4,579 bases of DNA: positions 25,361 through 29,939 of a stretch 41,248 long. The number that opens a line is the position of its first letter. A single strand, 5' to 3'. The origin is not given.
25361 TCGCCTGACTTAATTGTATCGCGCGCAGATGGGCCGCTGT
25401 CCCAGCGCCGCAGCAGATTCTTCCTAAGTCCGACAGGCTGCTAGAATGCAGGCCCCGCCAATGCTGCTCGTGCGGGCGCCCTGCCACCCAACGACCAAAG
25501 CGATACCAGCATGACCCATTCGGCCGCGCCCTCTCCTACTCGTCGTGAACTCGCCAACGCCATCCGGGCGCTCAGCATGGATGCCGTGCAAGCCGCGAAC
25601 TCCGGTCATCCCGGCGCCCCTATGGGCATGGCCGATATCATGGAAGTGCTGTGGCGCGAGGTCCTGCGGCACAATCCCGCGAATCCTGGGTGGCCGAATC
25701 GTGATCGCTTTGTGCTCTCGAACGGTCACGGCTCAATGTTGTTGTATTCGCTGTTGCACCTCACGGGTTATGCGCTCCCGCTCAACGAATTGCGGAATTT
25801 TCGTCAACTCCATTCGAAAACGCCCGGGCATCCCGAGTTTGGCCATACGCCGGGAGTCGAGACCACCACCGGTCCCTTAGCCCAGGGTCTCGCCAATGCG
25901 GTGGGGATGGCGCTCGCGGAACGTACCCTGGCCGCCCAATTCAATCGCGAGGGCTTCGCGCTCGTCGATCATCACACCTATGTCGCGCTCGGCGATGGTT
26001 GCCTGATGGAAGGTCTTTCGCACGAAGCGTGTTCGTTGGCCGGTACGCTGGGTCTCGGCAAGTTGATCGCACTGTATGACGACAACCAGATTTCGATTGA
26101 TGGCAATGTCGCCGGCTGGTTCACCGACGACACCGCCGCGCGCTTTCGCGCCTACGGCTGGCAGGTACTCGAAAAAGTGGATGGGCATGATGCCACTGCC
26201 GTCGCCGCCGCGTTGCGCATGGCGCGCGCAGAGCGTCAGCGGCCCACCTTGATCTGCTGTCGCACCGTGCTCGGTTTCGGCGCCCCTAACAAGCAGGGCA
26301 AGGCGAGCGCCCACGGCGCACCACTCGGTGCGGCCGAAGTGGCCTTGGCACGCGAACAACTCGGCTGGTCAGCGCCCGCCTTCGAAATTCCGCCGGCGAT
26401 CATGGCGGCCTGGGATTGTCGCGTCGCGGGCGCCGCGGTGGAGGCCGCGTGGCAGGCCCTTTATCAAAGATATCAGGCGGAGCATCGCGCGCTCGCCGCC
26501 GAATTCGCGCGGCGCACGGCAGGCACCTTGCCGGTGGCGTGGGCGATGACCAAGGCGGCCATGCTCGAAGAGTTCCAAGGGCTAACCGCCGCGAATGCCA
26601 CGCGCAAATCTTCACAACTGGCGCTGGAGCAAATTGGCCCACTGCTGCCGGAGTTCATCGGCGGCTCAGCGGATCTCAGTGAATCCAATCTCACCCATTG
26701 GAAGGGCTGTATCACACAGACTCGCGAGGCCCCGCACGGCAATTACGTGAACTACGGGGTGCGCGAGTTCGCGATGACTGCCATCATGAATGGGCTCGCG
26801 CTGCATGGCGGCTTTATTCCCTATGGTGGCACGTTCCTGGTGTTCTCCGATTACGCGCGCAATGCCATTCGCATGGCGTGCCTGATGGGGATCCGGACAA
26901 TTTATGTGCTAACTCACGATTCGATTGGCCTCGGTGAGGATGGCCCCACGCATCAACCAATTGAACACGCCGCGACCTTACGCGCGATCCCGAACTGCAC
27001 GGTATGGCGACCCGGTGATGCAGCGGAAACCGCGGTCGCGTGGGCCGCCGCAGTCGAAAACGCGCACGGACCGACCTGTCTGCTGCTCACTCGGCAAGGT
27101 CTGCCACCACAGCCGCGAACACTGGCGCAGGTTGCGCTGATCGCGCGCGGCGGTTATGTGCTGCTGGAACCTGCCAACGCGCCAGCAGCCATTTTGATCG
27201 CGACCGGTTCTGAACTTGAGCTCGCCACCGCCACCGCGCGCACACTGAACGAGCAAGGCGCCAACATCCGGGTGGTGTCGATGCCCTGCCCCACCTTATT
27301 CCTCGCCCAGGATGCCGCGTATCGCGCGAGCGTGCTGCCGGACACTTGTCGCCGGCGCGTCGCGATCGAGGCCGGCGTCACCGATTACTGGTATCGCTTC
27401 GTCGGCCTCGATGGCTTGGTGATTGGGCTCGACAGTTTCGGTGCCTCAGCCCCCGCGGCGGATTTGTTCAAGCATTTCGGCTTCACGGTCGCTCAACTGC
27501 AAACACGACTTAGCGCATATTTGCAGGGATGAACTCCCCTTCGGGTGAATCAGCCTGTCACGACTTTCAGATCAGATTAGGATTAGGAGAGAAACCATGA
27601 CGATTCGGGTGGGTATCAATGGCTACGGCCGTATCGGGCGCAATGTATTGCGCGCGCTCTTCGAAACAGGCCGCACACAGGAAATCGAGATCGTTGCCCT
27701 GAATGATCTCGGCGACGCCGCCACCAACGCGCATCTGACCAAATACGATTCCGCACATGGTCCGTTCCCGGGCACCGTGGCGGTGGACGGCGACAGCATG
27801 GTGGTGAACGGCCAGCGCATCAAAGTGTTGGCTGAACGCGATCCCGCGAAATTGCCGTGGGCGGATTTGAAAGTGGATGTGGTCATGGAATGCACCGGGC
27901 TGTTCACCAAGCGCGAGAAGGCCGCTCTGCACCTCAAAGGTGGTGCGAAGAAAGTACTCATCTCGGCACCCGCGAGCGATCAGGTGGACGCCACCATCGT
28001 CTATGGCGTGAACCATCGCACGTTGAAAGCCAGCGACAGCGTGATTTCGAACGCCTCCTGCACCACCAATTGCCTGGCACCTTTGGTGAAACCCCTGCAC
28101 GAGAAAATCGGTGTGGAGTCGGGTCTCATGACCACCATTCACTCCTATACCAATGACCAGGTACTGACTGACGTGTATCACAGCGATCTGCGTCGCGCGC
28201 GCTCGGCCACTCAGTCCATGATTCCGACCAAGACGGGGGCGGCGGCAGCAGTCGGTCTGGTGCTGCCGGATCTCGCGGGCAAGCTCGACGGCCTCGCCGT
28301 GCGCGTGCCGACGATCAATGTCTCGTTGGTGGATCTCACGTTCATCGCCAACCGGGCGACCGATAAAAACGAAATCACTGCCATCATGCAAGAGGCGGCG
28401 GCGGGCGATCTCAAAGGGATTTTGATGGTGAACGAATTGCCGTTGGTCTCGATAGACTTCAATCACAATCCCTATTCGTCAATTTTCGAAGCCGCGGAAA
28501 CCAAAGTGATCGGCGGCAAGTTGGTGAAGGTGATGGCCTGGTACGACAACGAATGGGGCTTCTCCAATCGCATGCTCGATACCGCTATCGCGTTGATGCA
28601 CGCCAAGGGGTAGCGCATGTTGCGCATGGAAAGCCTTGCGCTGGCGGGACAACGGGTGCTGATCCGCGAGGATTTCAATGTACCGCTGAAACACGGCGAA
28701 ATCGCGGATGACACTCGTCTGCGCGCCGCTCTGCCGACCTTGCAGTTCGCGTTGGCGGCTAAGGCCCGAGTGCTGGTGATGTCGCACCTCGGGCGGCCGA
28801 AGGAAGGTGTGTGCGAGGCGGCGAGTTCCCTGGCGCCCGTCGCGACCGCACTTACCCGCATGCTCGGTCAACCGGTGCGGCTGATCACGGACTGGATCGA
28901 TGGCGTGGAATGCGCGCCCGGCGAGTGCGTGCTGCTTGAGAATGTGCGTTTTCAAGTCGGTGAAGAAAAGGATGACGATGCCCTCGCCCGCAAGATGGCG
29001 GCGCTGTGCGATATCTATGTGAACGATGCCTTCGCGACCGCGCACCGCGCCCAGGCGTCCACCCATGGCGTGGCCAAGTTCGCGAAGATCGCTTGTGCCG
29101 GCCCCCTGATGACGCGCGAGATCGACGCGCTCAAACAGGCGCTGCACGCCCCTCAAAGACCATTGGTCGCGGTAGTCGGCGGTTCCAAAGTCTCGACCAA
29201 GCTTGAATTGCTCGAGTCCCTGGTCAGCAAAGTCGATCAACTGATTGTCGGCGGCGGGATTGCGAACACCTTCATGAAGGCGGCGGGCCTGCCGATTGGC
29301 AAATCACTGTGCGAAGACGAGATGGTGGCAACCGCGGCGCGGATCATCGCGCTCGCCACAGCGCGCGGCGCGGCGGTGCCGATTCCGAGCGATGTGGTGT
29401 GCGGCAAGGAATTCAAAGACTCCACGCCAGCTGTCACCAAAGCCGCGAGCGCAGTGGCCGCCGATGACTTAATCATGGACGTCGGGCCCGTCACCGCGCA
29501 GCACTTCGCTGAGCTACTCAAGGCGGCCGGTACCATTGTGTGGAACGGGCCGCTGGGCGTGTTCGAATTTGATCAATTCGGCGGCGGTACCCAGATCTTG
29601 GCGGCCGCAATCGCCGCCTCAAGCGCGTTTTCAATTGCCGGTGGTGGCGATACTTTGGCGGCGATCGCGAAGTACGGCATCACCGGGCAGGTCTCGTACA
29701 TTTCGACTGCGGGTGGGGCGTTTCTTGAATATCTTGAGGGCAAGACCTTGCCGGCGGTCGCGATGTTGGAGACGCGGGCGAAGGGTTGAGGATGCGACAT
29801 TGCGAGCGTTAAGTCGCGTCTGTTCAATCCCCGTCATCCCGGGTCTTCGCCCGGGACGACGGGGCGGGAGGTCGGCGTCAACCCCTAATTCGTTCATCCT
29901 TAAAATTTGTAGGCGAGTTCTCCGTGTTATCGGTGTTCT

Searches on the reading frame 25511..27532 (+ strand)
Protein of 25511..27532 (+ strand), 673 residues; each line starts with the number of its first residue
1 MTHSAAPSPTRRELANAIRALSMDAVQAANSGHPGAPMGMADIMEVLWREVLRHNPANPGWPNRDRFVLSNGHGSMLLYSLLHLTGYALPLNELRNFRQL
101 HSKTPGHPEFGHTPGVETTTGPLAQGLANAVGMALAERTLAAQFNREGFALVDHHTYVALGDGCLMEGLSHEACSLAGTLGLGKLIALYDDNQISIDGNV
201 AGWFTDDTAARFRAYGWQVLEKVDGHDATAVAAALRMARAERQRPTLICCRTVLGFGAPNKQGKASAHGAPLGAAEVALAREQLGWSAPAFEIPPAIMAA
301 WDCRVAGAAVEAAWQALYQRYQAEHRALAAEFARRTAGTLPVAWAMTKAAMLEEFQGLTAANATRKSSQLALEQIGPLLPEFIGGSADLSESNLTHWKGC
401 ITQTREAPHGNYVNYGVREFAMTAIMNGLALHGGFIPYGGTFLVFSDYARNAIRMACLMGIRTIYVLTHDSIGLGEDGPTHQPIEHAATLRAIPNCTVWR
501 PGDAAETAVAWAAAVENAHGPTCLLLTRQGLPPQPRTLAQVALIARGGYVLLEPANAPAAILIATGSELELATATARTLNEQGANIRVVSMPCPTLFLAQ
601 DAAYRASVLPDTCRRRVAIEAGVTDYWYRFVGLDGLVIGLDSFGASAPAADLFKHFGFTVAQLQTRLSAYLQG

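Call 9: search_protein_families(library=pfam, proteins=[window:25511-27532:+], max_evalue=0.001)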
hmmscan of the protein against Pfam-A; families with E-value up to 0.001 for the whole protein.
window:25511-27532:+ (673 aa): 6 families
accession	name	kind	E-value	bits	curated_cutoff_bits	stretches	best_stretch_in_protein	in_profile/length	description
PF00456.26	Transketolase_N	-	1.5e-156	520.9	22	1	11-341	2-334/334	Transketolase, thiamine diphosphate binding domain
PF02779.29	Transket_pyr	-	6.9e-56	189.1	27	1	363-532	4-173/174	Transketolase, pyrimidine binding domain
PF22613.1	Transketolase_C_1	-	9.6e-40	135.8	27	1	547-659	1-113/113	Transketolase-like TK C-terminal domain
PF02780.25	Transketolase_C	-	1.5e-13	51.1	25.9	1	557-662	9-123/124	Transketolase, C-terminal domain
PF13292.11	DXP_synthase_N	-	1.1e-06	28.6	21.2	1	12-202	19-181/274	1-deoxy-D-xylulose-5-phosphate synthase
PF00676.26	E1_dh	-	1.7e-05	24.3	22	1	119-248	99-220/300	Dehydrogenase E1 component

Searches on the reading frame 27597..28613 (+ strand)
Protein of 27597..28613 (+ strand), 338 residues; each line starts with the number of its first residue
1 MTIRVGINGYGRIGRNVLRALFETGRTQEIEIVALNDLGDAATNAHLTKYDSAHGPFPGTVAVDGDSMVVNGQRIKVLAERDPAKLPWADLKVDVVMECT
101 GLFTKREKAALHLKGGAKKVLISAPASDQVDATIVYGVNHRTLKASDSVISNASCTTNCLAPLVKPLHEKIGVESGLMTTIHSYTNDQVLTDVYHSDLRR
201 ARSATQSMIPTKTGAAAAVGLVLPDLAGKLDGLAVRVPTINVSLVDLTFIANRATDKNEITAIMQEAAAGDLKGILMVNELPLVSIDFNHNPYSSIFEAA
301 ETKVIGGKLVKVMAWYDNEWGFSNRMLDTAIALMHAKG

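Call 57: search_protein_families(library=pfam, proteins=[window:27597-28613:+], max_evalue=0.0001)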
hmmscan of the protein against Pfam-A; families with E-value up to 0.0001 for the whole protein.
window:27597-28613:+ (338 aa): 2 families
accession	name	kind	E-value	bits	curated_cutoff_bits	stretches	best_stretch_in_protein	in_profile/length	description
PF02800.25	Gp_dh_C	-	6.1e-63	211.6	24.4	1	160-316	1-158/158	Glyceraldehyde 3-phosphate dehydrogenase, C-terminal domain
PF00044.30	Gp_dh_N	-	1.8e-39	134.5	31.7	1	3-105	1-100/101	Glyceraldehyde 3-phosphate dehydrogenase, NAD binding domain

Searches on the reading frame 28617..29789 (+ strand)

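Call 57: search_protein_families(library=pfam, proteins=[window:28617-29789:+], max_evalue=0.0001)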
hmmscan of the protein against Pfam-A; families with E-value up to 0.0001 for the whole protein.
window:28617-29789:+ (390 aa): 1 family
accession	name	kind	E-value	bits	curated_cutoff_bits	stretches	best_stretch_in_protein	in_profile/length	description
PF00162.24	PGK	-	4.4e-140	467.4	27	1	5-376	2-379/379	Phosphoglycerate kinase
